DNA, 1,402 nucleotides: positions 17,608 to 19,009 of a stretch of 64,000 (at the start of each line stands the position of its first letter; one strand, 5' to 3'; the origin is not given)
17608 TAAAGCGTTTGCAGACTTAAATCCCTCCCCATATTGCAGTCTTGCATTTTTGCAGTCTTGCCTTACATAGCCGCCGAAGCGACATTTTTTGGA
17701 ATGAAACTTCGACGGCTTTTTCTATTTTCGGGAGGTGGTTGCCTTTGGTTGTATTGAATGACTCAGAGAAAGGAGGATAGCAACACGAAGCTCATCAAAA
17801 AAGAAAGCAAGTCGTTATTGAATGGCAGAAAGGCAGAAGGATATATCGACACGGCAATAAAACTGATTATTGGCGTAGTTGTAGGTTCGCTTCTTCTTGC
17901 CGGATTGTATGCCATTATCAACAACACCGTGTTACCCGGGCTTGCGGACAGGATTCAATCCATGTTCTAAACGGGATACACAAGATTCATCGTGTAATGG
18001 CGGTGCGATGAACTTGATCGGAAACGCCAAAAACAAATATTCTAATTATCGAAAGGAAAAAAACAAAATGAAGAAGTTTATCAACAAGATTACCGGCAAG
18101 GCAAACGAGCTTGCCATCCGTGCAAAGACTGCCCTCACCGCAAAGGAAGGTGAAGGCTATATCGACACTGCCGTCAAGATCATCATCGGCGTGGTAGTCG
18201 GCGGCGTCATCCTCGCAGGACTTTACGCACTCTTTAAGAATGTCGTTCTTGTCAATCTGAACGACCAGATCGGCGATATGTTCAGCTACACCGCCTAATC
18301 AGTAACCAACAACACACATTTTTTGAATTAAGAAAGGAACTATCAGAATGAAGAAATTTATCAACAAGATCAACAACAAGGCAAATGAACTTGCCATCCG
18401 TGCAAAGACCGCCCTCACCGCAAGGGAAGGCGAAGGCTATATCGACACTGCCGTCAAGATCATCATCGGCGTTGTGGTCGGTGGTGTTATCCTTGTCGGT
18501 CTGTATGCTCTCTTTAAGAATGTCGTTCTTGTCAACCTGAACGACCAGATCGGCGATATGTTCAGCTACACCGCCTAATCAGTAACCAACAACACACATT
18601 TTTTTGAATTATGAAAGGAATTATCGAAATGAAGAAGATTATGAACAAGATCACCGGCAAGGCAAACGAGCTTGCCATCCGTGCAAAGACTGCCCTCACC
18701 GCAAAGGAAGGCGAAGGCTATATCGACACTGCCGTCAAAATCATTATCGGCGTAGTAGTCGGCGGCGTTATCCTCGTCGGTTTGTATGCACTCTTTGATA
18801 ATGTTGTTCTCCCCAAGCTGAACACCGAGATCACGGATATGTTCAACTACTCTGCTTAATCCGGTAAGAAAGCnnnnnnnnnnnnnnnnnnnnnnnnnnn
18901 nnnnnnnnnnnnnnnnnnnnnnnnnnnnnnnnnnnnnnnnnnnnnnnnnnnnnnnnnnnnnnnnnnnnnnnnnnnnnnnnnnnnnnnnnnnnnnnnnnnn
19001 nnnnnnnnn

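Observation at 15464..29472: Gram-positive Tad/Flp-like pilus island between convergent tRNA genes, with non-canonical pilins, an orphan ParB, a giant anchorless repeat protein and a terminal parS-like array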

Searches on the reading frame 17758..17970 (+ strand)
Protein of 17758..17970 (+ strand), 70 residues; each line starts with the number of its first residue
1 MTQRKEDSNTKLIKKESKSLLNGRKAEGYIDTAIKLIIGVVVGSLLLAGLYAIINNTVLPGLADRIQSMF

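Call 7: search_protein_families(library=pfam, max_evalue=0.01, proteins=[window:17758-17970:+])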
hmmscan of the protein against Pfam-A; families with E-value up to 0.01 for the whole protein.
window:17758-17970:+ (70 aa): 1 family
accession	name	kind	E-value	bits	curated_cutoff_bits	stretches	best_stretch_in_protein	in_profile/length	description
PF19629.4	DUF6133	-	6.4e-20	71.5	27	1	17-70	8-61/65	Family of unknown function (DUF6133)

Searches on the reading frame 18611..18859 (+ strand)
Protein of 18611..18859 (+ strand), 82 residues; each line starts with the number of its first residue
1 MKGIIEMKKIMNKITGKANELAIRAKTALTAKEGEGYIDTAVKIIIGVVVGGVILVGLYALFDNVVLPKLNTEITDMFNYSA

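Call 7: search_protein_families(library=pfam, max_evalue=0.01, proteins=[window:18611-18859:+])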
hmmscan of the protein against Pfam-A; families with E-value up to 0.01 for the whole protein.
window:18611-18859:+ (82 aa): 1 family
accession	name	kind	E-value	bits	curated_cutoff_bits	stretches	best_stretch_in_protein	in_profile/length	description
PF19629.4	DUF6133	-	2.1e-25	89.1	27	1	20-81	3-64/65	Family of unknown function (DUF6133)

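Call 9: search_protein_families(library=ncbifam, max_evalue=0.01, proteins=[window:18611-18859:+])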
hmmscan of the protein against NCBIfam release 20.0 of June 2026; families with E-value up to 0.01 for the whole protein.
window:18611-18859:+ (82 aa): 1 family
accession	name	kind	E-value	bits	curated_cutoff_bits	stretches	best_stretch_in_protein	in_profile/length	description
NF007771.0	PRK10457.1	equivalog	0.0037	17.7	129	1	22-55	14-47/82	hypothetical protein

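Call 85: search_dna_similar(query=window:18611-18856:+, collection=plasmids, mode=protein, max_evalue=0.001, max_rows=40)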
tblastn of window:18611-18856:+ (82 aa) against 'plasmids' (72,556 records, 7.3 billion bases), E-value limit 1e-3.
No match.
